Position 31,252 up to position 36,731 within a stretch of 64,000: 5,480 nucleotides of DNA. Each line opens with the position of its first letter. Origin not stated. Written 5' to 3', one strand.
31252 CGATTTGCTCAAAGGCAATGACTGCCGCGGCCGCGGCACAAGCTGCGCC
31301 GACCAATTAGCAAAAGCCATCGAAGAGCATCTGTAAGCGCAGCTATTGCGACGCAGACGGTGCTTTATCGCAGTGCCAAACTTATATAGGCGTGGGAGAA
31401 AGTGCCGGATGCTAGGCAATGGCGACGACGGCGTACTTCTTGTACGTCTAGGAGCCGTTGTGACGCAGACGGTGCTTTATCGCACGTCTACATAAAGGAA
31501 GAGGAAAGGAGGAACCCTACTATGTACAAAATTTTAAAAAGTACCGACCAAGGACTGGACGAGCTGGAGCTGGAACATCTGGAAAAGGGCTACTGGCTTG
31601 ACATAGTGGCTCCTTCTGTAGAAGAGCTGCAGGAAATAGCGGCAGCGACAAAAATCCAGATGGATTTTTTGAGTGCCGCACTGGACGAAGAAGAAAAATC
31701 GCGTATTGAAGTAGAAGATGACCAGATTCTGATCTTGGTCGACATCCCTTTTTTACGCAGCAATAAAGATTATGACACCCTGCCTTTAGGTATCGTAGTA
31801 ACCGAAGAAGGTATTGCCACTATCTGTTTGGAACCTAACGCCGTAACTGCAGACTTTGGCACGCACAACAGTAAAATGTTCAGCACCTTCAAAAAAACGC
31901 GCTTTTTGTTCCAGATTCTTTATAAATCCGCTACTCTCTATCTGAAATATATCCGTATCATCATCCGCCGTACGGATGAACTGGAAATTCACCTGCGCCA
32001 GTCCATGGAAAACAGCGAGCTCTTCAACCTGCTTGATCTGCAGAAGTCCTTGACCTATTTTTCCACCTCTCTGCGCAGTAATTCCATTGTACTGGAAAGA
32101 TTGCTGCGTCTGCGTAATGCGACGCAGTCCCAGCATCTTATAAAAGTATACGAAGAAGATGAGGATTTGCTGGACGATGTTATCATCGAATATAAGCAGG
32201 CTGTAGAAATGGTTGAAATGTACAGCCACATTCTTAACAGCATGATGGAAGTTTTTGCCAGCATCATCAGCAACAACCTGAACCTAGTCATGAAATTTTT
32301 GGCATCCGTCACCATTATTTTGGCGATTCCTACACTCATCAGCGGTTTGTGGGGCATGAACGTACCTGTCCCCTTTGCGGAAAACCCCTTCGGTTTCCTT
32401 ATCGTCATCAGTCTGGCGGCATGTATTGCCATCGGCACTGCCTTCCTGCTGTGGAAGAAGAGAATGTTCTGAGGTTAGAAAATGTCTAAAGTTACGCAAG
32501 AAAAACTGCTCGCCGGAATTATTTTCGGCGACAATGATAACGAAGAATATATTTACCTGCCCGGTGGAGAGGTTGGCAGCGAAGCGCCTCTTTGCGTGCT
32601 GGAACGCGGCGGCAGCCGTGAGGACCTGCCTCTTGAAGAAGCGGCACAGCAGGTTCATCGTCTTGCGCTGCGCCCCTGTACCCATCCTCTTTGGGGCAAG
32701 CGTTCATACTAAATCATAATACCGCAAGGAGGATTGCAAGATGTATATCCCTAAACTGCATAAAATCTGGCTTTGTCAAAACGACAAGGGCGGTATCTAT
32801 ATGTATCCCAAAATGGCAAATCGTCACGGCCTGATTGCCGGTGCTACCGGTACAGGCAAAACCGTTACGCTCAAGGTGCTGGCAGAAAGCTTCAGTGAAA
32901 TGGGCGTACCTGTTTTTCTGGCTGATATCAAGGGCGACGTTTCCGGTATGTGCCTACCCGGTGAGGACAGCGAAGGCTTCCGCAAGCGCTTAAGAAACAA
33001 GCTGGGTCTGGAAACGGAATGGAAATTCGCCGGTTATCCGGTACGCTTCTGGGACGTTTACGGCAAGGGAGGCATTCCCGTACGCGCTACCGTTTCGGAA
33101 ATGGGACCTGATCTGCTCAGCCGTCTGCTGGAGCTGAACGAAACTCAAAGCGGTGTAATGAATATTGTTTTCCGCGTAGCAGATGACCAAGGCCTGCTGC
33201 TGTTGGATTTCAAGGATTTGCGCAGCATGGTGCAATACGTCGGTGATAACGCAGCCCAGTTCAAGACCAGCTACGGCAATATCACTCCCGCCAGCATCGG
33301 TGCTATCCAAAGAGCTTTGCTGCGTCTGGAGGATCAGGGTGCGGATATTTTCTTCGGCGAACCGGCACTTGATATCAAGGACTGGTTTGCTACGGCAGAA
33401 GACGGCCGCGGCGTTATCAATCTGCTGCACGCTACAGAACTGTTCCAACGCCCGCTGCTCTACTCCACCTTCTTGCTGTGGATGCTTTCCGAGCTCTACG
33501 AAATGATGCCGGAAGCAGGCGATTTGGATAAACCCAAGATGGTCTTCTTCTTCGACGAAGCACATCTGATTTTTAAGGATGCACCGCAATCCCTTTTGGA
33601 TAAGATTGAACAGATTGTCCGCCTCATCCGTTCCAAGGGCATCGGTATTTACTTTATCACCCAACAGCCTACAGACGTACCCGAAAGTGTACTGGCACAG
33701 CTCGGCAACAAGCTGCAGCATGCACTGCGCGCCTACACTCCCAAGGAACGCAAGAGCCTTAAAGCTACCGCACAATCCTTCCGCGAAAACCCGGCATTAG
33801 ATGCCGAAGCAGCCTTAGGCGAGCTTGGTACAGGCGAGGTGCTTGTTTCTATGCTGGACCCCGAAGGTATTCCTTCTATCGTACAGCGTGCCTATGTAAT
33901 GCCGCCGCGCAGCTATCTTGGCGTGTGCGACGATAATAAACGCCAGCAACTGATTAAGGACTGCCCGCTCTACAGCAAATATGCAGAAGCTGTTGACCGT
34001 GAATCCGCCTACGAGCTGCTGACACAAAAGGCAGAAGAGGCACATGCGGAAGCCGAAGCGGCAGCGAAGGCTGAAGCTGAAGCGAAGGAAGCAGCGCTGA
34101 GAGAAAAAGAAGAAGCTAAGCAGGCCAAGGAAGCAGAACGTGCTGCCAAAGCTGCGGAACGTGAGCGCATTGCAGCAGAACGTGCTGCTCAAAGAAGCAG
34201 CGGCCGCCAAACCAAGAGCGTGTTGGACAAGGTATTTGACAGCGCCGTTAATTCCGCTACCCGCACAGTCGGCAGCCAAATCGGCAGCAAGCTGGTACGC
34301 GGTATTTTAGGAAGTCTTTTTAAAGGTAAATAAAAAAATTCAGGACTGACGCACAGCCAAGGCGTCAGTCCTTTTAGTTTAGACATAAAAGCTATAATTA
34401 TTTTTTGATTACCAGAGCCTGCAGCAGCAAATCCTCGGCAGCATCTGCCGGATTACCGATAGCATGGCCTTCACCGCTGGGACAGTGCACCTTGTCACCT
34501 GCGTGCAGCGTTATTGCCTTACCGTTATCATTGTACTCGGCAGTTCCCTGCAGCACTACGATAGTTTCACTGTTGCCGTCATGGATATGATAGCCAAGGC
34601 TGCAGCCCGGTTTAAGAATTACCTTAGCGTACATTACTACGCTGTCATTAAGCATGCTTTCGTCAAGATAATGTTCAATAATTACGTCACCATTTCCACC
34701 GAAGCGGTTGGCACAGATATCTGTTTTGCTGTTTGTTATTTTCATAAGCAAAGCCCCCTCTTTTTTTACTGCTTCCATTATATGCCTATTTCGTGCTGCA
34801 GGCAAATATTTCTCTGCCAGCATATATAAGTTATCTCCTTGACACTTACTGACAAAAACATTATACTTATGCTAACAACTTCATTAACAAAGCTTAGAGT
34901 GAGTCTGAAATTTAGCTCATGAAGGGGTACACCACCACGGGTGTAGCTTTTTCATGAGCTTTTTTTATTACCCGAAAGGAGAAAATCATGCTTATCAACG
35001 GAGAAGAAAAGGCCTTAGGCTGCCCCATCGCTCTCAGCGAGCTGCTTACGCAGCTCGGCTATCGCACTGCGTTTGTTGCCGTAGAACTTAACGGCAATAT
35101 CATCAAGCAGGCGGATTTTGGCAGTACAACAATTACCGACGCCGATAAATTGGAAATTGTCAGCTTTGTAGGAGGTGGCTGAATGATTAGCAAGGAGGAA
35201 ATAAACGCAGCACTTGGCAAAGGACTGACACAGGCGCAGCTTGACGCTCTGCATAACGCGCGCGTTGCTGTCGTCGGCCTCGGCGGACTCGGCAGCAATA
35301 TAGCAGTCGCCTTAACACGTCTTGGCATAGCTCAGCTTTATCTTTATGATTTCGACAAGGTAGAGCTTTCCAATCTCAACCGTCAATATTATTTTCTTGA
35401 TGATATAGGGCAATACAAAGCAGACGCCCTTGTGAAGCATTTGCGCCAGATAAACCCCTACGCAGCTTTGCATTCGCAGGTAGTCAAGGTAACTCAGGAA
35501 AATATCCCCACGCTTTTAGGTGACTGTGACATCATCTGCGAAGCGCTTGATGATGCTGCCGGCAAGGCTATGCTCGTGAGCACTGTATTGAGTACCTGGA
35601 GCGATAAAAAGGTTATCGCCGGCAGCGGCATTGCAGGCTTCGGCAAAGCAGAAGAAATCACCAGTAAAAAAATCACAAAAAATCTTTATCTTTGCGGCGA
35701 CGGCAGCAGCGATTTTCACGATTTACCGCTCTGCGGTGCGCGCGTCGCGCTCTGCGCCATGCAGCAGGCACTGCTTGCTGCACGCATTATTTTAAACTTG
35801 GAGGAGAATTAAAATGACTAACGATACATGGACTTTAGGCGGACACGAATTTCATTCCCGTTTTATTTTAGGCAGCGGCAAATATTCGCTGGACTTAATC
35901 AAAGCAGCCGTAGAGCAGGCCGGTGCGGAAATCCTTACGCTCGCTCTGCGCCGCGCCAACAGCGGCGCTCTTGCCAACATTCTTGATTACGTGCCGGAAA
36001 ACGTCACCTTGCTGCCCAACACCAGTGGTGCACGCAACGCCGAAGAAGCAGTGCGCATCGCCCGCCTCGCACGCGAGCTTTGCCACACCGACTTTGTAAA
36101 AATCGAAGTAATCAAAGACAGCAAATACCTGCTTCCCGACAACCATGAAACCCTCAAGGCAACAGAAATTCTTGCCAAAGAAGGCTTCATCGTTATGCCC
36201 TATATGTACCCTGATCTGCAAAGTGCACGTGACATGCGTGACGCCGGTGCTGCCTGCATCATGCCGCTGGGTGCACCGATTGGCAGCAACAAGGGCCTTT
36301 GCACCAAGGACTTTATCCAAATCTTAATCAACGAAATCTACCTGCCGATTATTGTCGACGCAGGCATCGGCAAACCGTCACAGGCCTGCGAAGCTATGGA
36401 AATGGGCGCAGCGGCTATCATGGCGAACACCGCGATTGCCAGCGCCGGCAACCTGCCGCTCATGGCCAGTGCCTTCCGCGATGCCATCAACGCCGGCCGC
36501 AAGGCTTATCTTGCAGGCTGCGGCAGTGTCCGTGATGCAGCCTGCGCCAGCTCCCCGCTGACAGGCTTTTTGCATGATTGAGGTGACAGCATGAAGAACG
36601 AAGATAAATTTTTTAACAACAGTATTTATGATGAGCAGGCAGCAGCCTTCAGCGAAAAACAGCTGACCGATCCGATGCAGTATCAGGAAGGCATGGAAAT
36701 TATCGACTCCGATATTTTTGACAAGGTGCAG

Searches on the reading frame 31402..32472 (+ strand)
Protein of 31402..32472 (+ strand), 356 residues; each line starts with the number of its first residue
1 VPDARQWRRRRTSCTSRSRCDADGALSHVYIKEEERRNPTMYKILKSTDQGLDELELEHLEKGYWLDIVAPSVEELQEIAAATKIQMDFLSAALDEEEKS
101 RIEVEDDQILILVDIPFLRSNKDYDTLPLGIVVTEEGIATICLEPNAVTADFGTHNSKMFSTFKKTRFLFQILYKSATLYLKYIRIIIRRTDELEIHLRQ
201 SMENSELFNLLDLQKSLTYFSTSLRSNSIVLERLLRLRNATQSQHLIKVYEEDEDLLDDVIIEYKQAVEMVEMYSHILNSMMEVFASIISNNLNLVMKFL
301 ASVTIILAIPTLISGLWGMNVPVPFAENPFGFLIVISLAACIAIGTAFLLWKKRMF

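Call 35: search_protein_families(library=padloc, proteins=[window:31402-32472:+], max_evalue=0.00001)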
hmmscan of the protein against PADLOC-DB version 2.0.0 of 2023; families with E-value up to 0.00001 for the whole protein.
window:31402-32472:+ (356 aa): 0 families

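Call 36: search_protein_families(library=ncbifam, proteins=[window:31402-32472:+], max_evalue=0.00001)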
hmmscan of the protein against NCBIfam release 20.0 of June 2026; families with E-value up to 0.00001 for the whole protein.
window:31402-32472:+ (356 aa): 1 family
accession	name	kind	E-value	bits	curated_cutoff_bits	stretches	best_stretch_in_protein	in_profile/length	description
TIGR00383.1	corA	equivalog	2.3e-32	112.6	200.75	1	53-353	20-317/320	magnesium/cobalt transporter CorA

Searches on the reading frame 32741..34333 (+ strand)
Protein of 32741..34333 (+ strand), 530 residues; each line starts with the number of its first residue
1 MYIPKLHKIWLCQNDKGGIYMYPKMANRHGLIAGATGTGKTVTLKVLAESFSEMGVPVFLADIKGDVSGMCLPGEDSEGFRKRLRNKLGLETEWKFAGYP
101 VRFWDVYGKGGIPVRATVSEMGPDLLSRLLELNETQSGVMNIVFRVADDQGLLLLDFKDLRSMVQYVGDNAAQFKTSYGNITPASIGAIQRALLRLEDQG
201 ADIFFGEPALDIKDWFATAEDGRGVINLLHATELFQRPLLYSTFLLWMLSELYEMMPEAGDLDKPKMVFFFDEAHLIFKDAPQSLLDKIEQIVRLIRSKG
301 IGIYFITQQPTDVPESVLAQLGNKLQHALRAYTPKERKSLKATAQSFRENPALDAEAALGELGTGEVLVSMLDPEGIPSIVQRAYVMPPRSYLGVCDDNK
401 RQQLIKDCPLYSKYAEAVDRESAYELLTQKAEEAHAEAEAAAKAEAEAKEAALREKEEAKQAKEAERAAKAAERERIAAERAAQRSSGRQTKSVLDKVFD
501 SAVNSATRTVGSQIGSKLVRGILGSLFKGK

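Call 35: search_protein_families(library=padloc, proteins=[window:32741-34333:+], max_evalue=0.00001)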
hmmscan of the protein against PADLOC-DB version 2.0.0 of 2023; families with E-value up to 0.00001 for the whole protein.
window:32741-34333:+ (530 aa): 4 families
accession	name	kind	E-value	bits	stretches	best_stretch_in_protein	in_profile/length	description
PDLC04140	mad8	-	4.2e-16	57.3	1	27-369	27-286/314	mads_8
PDLC01055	HerA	-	2.1e-13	47.9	1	181-321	345-475/532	Type III coevolved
PDLC04103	HerA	-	1.3e-11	41.5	1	264-373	440-547/579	-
PDLC04105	HerA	-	7.8e-11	39.2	1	267-341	420-498/576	-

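Call 36: search_protein_families(library=ncbifam, proteins=[window:32741-34333:+], max_evalue=0.00001)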
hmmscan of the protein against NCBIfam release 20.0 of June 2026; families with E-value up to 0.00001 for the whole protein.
window:32741-34333:+ (530 aa): 5 families
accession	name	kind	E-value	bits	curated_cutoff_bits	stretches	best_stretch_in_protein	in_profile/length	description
NF053655.1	CedD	equivalog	5.9e-12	45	600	1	188-333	348-483/527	DNA-translocating ATPase CedD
NF040937.1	HerA_Thermprot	equivalog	1.1e-08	34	800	0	267-369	351-448/487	DNA double-strand break repair helicase HerA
NF045975.1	VirB4_plasma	equivalog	3e-07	28.5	590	0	264-312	757-806/894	Mbov_0397 family ICE element conjugal transfer ATPase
NF041017.1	DNA_import_CedB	equivalog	1.5e-06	27.1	700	0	23-68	271-317/590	DNA import protein CedB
TIGR00929.1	VirB4_CagE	subfamily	6.7e-06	24.6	643.1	0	261-319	630-686/792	VirB4 family type IV secretion/conjugal transfer ATPase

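Call 51: search_protein_families(library=pfam, proteins=[window:32741-34333:+], max_evalue=0.00001)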
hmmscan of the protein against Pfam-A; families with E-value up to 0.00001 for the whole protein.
window:32741-34333:+ (530 aa): 2 families
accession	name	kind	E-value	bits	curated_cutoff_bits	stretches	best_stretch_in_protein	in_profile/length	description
PF05872.18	HerA_C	-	1.7e-212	707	22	1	15-526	9-497/502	Helicase HerA-like C-terminal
PF01935.23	DUF87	-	4.2e-09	37.2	23.2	1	22-212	17-183/220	Helicase HerA, central domain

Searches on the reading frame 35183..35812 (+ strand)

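Call 51: search_protein_families(library=pfam, proteins=[window:35183-35812:+], max_evalue=0.00001)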
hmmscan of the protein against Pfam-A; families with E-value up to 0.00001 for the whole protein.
window:35183-35812:+ (209 aa): 1 family
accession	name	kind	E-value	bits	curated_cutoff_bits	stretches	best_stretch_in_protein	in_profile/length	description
PF00899.27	ThiF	-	5.2e-34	117.9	28.1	1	16-204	11-203/238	ThiF family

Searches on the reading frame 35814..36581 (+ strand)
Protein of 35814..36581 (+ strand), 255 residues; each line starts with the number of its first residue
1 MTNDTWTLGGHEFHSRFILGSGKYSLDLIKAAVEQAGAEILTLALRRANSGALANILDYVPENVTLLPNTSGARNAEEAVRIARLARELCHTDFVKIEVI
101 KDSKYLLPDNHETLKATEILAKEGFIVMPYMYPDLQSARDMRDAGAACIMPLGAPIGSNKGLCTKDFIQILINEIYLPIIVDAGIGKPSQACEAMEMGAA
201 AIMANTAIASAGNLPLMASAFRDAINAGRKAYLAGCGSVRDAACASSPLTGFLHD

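Call 51: search_protein_families(library=pfam, proteins=[window:35814-36581:+], max_evalue=0.00001)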
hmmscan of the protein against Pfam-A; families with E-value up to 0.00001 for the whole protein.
window:35814-36581:+ (255 aa): 1 family
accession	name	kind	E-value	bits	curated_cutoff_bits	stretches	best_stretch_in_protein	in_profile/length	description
PF05690.20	ThiG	-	2e-101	338.9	23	1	8-248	2-247/247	Thiazole biosynthesis protein ThiG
